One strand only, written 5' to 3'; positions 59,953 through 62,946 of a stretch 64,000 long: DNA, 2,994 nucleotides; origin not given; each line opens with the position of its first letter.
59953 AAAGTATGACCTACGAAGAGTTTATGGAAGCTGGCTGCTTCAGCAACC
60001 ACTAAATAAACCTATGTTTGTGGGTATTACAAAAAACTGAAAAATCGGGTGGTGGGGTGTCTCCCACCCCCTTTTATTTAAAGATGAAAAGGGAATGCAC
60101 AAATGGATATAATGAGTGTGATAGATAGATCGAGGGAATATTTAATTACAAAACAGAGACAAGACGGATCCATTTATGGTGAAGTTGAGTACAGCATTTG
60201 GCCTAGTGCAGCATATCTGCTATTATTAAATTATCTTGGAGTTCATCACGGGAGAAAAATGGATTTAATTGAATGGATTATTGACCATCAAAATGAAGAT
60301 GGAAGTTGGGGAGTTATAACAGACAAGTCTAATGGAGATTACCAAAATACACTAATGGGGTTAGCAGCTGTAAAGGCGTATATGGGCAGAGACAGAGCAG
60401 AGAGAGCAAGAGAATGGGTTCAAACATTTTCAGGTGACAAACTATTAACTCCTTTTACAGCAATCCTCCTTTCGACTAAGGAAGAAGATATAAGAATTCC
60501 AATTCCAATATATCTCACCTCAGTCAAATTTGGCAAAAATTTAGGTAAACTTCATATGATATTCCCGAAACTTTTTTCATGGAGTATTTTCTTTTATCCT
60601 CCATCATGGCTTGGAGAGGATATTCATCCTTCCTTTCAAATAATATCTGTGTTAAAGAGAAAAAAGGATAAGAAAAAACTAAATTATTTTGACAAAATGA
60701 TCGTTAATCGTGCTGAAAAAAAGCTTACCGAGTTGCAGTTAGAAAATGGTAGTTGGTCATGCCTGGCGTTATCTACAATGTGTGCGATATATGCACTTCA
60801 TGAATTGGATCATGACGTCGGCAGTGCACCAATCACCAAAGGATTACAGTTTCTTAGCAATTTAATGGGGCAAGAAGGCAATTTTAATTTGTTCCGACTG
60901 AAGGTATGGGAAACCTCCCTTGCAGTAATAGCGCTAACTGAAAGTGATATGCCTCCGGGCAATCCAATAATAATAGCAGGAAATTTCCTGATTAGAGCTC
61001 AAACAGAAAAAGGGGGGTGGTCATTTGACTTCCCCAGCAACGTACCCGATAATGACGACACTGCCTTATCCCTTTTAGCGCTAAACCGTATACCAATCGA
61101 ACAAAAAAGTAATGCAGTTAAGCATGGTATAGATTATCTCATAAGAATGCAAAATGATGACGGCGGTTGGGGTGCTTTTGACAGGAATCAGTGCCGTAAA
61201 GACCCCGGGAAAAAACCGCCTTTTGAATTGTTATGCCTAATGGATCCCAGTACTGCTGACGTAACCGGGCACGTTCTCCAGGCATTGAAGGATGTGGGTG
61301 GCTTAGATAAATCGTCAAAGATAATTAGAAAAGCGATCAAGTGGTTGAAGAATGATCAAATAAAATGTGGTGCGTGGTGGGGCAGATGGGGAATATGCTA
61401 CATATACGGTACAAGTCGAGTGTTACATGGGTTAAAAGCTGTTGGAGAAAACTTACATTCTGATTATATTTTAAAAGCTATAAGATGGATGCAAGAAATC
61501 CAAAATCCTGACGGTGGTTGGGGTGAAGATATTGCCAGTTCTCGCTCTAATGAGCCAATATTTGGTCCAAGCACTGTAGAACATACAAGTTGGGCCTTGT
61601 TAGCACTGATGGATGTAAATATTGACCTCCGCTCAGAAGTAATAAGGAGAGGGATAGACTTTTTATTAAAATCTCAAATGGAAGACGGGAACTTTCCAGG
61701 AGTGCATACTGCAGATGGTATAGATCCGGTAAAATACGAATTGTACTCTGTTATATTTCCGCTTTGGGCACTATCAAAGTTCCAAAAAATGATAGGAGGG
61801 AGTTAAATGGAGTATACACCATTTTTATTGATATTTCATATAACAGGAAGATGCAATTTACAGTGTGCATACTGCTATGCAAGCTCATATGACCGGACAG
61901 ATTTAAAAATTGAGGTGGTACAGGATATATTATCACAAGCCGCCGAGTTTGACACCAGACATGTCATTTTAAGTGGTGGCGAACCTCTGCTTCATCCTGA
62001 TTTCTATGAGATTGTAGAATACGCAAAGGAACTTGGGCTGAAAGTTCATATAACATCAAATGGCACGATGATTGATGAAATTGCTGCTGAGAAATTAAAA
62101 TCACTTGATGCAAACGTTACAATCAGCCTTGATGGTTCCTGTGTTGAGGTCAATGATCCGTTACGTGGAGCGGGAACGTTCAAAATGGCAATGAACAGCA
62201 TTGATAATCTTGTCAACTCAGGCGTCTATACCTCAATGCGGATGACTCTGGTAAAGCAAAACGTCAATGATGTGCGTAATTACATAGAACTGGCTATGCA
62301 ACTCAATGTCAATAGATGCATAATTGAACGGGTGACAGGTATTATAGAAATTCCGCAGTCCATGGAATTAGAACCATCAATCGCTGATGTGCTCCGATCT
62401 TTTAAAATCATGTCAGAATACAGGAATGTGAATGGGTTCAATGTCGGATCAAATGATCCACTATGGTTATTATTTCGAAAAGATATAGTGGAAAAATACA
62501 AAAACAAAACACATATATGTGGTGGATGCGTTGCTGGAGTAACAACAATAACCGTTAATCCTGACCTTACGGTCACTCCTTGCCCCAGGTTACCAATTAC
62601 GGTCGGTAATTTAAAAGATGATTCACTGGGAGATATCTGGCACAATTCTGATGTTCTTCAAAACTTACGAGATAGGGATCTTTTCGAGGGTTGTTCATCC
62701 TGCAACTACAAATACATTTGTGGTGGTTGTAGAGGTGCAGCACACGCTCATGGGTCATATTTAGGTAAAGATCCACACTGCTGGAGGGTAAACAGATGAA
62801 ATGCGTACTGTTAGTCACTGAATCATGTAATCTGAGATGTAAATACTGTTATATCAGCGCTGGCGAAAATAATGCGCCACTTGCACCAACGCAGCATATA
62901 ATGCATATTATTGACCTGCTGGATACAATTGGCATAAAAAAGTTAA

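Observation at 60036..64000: Translationally coupled operon in an archaeon: SHC-like class II terpene cyclase (DxDDTA), two radical-SAM/SPASM enzymes, UbiA prenyltransferase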

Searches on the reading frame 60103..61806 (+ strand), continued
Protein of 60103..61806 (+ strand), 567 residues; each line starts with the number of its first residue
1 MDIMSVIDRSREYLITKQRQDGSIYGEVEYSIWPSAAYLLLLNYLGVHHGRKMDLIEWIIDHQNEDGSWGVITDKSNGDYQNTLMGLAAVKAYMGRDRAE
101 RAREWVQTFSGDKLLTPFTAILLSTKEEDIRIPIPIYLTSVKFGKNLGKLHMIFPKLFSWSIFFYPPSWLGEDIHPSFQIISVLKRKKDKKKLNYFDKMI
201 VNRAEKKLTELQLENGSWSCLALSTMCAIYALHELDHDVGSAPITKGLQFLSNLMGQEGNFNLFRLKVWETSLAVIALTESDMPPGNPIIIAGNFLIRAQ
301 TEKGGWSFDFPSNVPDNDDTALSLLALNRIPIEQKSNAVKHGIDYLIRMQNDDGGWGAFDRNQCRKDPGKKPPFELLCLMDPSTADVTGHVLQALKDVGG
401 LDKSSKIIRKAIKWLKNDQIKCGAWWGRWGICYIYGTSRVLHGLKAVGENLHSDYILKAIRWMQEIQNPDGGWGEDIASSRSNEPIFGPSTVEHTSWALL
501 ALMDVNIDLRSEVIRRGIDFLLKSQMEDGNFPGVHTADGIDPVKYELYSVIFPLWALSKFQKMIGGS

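Call 55: predict_structure(alignment_id=A2)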
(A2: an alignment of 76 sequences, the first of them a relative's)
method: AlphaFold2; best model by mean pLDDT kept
length: 567 residues; sequences in the alignment: 76
mean_pLDDT: 93.3   pTM: 0.94
mean pLDDT of the five models: 93.3, 92.8, 92.5, 92.0, 91.8
residues with pLDDT >= 90: 473; 70-90: 68; 50-70: 24; < 50: 2
segments of 3 or more residues with pLDDT < 50: none
pLDDT, mean of each block of 10 residues (from residue 1): 93 97 96 97 97 98 98 95 97 97 98 89 71 66 87 91 84 85 84 90 94 94 95 97 98 96 95 98 88 97 94 93 98 96 98 96 92 68 96 98 98 98 91 94 98 98 98 95 94 98 97 98 98 90 94 98 81
secondary structure, 60 per line:
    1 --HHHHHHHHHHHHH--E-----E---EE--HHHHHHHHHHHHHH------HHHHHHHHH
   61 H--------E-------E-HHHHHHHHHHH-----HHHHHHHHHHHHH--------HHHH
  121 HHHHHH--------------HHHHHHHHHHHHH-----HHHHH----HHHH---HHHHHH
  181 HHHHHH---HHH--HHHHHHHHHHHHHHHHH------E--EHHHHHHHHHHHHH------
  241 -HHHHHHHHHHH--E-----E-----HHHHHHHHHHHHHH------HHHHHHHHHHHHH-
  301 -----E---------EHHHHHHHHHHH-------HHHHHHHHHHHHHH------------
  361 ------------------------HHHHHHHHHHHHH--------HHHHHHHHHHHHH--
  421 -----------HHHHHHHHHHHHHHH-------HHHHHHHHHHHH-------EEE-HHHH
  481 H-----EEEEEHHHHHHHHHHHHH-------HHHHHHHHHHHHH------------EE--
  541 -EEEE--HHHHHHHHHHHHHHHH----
elements in order: H3-15 H32-45 H52-61 H80-90 H96-108 H117-126 H141-153 H159-163 H168-171 H175-186 H195-211 H222-234 H242-252 H267-280 H287-299 H317-327 H335-348 H385-397 H406-418 H432-446 H454-465 E473-475 H477-481 E487-491 H492-504 H512-524 E542-545 H548-563

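Call 58: fold_search(model_id=the predicted structure, library=pdb)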
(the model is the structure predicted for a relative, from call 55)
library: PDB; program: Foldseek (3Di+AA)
matches with E <= 10: 651; with E <= 0.001: 148
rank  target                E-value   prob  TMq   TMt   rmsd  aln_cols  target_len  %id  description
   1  3sqc_A                1.0e-30  1.00  0.81  0.74   8.4       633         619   28  SQUALENE-HOPENE CYCLASE (released 1999-05-18)
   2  1sqc                  3.9e-30  1.00  0.81  0.75   8.5       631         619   28  SQUALENE-HOPENE-CYCLASE FROM ALICYCLOBACILLUS ACIDOCALDARIUS (released 1997-12-17)
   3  2sqc_A                5.0e-30  1.00  0.81  0.74   7.8       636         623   28  SQUALENE-HOPENE CYCLASE FROM ALICYCLOBACILLUS ACIDOCALDARIUS (released 1999-04-27)
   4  1w6k                  2.5e-21  1.00  0.77  0.62   9.0       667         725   17  Structure of human OSC in complex with Lanosterol (released 2004-10-29)
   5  1w6j                  5.8e-21  1.00  0.79  0.63   9.5       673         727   18  Structure of human OSC in complex with Ro 48-8071 (released 2004-10-29)
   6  7xru                  7.0e-19  1.00  0.68  0.78   7.0       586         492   18  Drimenyl diphosphate synthase D303E from Streptomyces showdoensis in complex with 2-fluorofarnesyl diphosphate (2F-FPP)  (released 2023-03-15)
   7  7xqz                  1.3e-18  1.00  0.69  0.79   7.0       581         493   16  Drimenyl diphosphate synthase D303A from Streptomyces showdoensis in complex with 2-fluorofarnesyl diphosphate (2F-FPP)  (released 2023-03-15)
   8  8zg1                  1.8e-18  1.00  0.68  0.80   5.7       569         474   17  Drimenyl diphosphate synthase SsDMS_F248Y&D303E from Streptomyces showdoensis (Apo) (released 2025-05-21)
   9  8zg5                  4.0e-18  1.00  0.68  0.81   5.6       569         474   17  Drimenyl diphosphate synthase SsDMS_Y505I&D303A from Streptomyces showdoensis (Apo) (released 2025-05-21)
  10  7xr7                  7.1e-18  1.00  0.69  0.78   7.0       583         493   17  Drimenyl diphosphate synthase D303E from Streptomyces showdoensis in complex with farnesyl diphosphate (FPP) and Mg2+ (released 2023-03-15)
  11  8j5z_A                8.1e-18  1.00  0.78  0.59   8.1       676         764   20  The cryo-EM structure of the TwOSC1 tetramer (released 2023-11-01)
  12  8zgv                  9.6e-18  1.00  0.67  0.80   5.9       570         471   18  Drimenyl diphosphate synthase SsDMS_F248A&D303E from Streptomyces showdoensis in complex with farnesyl diphosphate (FPP) (released 2025-05-21)
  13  7xq4                  1.0e-17  1.00  0.68  0.78   7.1       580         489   18  Drimenyl diphosphate synthase from Streptomyces showdoensis (apo) (released 2023-03-15)
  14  8zgw                  1.9e-17  1.00  0.70  0.81   6.7       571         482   18  Drimenyl diphosphate synthase SsDMS_F248Y&D303E from Streptomyces showdoensis in complex with farnesyl diphosphate (FPP) (released 2025-05-21)
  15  8zg0                  3.9e-16  1.00  0.67  0.80   5.7       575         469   18  Drimenyl diphosphate synthase SsDMS_F248A&D303E from Streptomyces showdoensis (Apo) (released 2025-05-21)
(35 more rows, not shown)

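Call 59: search_solved_structures(query=L087:10511-11356:+, max_evalue=0.01, show_alignments=1)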
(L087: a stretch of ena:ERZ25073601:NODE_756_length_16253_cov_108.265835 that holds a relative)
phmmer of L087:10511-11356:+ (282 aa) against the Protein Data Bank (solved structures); distinct sequences matched with E-value up to 0.01: 4.
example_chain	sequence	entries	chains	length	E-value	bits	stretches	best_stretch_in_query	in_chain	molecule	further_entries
6m31_A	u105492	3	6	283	3.3e-24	89.1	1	8-280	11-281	Digeranylgeranylglyceryl phosphate synthase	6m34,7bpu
9sau_C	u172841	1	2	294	1.2e-10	44.6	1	46-210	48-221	Chlorophyll a synthase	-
9sas_C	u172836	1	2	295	1.2e-10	44.6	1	46-210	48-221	Chlorophyll a synthase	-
4tq3_A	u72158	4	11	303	1.9e-06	30.9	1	70-244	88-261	Prenyltransferase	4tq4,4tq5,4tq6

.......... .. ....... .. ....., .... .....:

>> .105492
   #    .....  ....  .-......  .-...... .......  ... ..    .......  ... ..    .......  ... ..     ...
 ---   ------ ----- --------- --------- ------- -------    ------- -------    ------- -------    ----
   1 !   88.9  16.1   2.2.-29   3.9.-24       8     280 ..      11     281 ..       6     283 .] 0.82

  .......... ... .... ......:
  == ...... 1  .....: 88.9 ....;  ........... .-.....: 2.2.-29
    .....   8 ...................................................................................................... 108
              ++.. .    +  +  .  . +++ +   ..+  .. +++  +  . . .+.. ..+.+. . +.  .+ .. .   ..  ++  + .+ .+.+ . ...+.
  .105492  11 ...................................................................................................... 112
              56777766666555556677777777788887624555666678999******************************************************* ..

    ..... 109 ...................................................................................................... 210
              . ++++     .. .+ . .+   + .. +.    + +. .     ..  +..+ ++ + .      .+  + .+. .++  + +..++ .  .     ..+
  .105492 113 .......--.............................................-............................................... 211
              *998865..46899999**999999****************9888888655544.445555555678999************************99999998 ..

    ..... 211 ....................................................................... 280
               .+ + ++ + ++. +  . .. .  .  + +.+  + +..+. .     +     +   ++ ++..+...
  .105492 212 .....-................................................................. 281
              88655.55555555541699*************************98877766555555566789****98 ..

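Call 60: search_solved_structures(query=L087:11369-12772:+, max_evalue=0.001)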
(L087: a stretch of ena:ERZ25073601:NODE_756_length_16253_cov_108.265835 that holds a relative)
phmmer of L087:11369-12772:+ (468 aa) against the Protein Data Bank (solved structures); distinct sequences matched with E-value up to 0.001: 8.
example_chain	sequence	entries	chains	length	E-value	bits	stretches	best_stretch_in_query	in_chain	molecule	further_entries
9ccb_A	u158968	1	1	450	1.9e-19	73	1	67-386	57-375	Radical SAM core domain-containing protein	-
6fd2_B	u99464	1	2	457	3.1e-17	65.7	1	168-391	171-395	Putative apramycin biosynthetic oxidoreductase 4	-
7kdx_A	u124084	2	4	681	4.1e-14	55.4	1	41-358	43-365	Methyltransferase TokK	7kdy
6wte_A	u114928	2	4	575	3.8e-07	32.4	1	194-366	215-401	B12-binding domain-containing protein | Tryptophan-C2-methyltransferase containing B12-binding domain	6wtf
5ul2_A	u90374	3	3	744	2.2e-06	29.9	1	97-337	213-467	OxsB protein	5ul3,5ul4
4jc0_A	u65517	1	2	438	6.2e-06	28.4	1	192-381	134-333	Ribosomal protein S12 methylthiotransferase RimO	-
2qgq_A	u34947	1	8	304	6.2e-06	28.4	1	202-381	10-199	Protein TM_1862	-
9n1b_A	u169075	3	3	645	4.6e-05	25.6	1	97-287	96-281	Radical SAM protein | Radical SAM enzyme CysS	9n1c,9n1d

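Call 61: find_homologous_proteins(query=L087:10511-11356:+, max_evalue=1e-15)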
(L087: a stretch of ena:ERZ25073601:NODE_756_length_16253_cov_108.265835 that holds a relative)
Query L087:10511-11356:+ (282 aa): 21 proteins with E <= 1e-15 among 5601 candidates.
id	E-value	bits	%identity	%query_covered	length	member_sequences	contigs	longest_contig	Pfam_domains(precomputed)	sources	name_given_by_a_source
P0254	1.1e-176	604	100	100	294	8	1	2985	PF01040.24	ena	-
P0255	7.1e-153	526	93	95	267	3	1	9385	PF01040.24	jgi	jgi:4-hydroxybenzoate polyprenyltransferase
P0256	3.0e-131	455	74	100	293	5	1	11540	PF01040.24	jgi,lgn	jgi:geranylgeranylglycerol-phosphate geranylgeranyltransferase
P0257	2.6e-130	452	74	100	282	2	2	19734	PF01040.24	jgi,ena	-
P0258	5.9e-122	425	69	96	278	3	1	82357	PF01040.24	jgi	-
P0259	7.5e-121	421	72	100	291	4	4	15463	PF01040.24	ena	-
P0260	4.1e-108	379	66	98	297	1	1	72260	PF01040.24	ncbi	ncbi:MAG: UbiA family prenyltransferase [Halobacteriota archaeon]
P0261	1.5e-106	374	61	99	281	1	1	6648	PF01040.24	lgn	-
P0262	4.4e-106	373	63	99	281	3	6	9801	PF01040.24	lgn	-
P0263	1.2e-105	371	64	99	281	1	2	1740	PF01040.24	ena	-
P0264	8.0e-104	365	60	98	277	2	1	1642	PF01040.24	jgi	-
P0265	2.5e-103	363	65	100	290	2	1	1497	PF01040.24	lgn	-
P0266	2.8e-103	363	60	99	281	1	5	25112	PF01040.24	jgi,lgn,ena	-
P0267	6.3e-103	362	64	99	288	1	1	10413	PF01040.24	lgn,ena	-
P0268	5.2e-100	353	62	98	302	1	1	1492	PF01040.24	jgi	-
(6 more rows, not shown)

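Call 62: find_encoding_contigs(protein=P0260, flank=10000, max_places=2)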
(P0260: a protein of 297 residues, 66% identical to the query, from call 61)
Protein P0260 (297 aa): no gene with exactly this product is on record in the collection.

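Call 65: find_related_loci(query=A3, collection=metagenome_contigs, flank=10000)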
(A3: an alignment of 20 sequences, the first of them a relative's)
Query A3 (297 aa) in metagenome_contigs; peptide patterns used: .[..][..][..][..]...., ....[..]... (x = any residue, [..] = any of these).
99 stretches matched a pattern; 21 encode a relative of the query (tblastn E <= 1e-3); 21 distinct loci.
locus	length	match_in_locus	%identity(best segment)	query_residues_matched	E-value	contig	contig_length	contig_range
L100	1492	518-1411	76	1-297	4e-154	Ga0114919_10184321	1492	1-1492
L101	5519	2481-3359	65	1-297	8e-119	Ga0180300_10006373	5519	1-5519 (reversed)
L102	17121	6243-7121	62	1-297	5e-115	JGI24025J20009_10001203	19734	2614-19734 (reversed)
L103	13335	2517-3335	61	22-295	3e-102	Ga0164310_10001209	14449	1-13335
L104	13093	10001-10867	54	1-294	1e-92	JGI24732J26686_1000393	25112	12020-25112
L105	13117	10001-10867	54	1-294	1e-92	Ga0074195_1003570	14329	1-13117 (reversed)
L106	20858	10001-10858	54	8-297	4e-92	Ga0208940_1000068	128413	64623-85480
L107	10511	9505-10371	51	5-297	8e-92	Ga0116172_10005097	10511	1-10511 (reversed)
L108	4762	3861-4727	51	5-297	6e-92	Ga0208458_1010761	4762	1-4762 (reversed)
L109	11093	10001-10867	51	5-297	8e-92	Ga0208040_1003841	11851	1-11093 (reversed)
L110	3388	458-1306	50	14-297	1e-86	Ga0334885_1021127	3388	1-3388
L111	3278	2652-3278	69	6-213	4e-87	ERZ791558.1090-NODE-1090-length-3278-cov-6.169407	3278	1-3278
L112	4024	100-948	50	14-297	4e-86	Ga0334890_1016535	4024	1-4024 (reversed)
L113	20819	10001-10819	29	18-294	9e-25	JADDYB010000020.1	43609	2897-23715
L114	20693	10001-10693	30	58-293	6e-24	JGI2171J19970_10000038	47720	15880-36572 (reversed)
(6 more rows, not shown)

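Call 67: search_protein_families(library=ncbifam, proteins=[L106:11145-12467:+, L106:5865-7388:+, L006:14682-15209:+], max_evalue=0.00001)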
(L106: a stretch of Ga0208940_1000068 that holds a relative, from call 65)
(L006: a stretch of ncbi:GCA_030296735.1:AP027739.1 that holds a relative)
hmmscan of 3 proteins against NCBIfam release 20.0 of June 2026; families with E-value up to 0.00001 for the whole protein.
L106:11145-12467:+ (440 aa): 5 families
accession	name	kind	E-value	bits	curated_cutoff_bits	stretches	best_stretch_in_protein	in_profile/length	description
TIGR01507.1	hopene_cyclase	equivalog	2.2e-20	72.6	431.1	1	161-259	319-433/640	squalene--hopene cyclase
TIGR01787.1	squalene_cyclas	subfamily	5e-18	65.1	322.7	1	160-404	295-528/622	squalene/oxidosqualene cyclases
NF053823.1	SCO2321_fam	equivalog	1.9e-14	53.4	300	0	163-229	103-166/405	SCO2321 family membrane protein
TIGR03463.1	osq_cycl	subfamily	8e-13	47.5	851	0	344-404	485-545/634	2,3-oxidosqualene cyclase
TIGR04277.1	squa_tetra_cyc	equivalog_domain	6.2e-11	41.5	500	0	323-417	444-538/624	tetrahymanol synthase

L106:5865-7388:+ (507 aa): 21 families
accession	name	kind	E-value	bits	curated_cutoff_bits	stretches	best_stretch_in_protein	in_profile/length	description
TIGR02730.1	carot_isom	equivalog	2.6e-46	158.5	586.9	1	12-498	1-488/493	carotenoid isomerase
TIGR02733.1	desat_CrtD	equivalog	3e-36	125.1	549.7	2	225-498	222-488/492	C-3',4' desaturase CrtD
TIGR02734.1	crtI_fam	subfamily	1.4e-34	119.7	238.1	1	14-499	1-489/504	phytoene desaturase family protein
NF045637.1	carotdesatCrtDProt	equivalog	1.7e-29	102.8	580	3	227-318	215-304/485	1-hydroxycarotenoid 3,4-desaturase CrtD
NF045689.1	BCarotKetCrtO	equivalog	2.9e-22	78.9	1000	1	231-303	240-313/563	beta-carotene ketolase CrtO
NF058655.1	CrtID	equivalog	1.8e-18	66.6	640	1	15-55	2-42/478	bifunctional phytoene desaturase/3,4-desaturase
NF005560.0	PRK07233.1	equivalog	6.6e-17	61.5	252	1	15-119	4-98/435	hypothetical protein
TIGR03467.1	HpnE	equivalog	2.6e-16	60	283.05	1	15-93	2-75/430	hydroxysqualene dehydroxylase HpnE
TIGR00562.1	proto_IX_ox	equivalog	4.6e-09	35.4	97.85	1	13-124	4-110/470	protoporphyrinogen oxidase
NF042421.1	hydcarot_desat_CrtD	equivalog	4.6e-09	35.2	500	0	13-141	3-124/487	1-hydroxycarotenoid 3,4-desaturase CrtD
NF006130.0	PRK08274.1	equivalog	2.5e-08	33.2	369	0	11-44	5-38/467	FAD-dependent tricarballylate dehydrogenase TcuA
NF003585.0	PRK05249.1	equivalog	4.9e-07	28.7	465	0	11-50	6-45/464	Si-specific NAD(P)(+) transhydrogenase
TIGR02731.1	phytoene_desat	equivalog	8e-07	28.1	569.4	0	15-89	3-71/453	15-cis-phytoene desaturase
TIGR00292.1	TIGR00292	equivalog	1.8e-06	27.4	148.3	0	12-48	22-58/254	sulfide-dependent adenosine diphosphate thiazole synthase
TIGR01377.1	soxA_mon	subfamily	2.1e-06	26.8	479.65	0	12-43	1-32/381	amino oxidase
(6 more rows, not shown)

L006:14682-15209:+ (175 aa): 0 families

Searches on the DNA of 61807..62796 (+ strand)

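Call 71: search_rna_families(sources=[L099, L104, L101, L102], threshold=gathering)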
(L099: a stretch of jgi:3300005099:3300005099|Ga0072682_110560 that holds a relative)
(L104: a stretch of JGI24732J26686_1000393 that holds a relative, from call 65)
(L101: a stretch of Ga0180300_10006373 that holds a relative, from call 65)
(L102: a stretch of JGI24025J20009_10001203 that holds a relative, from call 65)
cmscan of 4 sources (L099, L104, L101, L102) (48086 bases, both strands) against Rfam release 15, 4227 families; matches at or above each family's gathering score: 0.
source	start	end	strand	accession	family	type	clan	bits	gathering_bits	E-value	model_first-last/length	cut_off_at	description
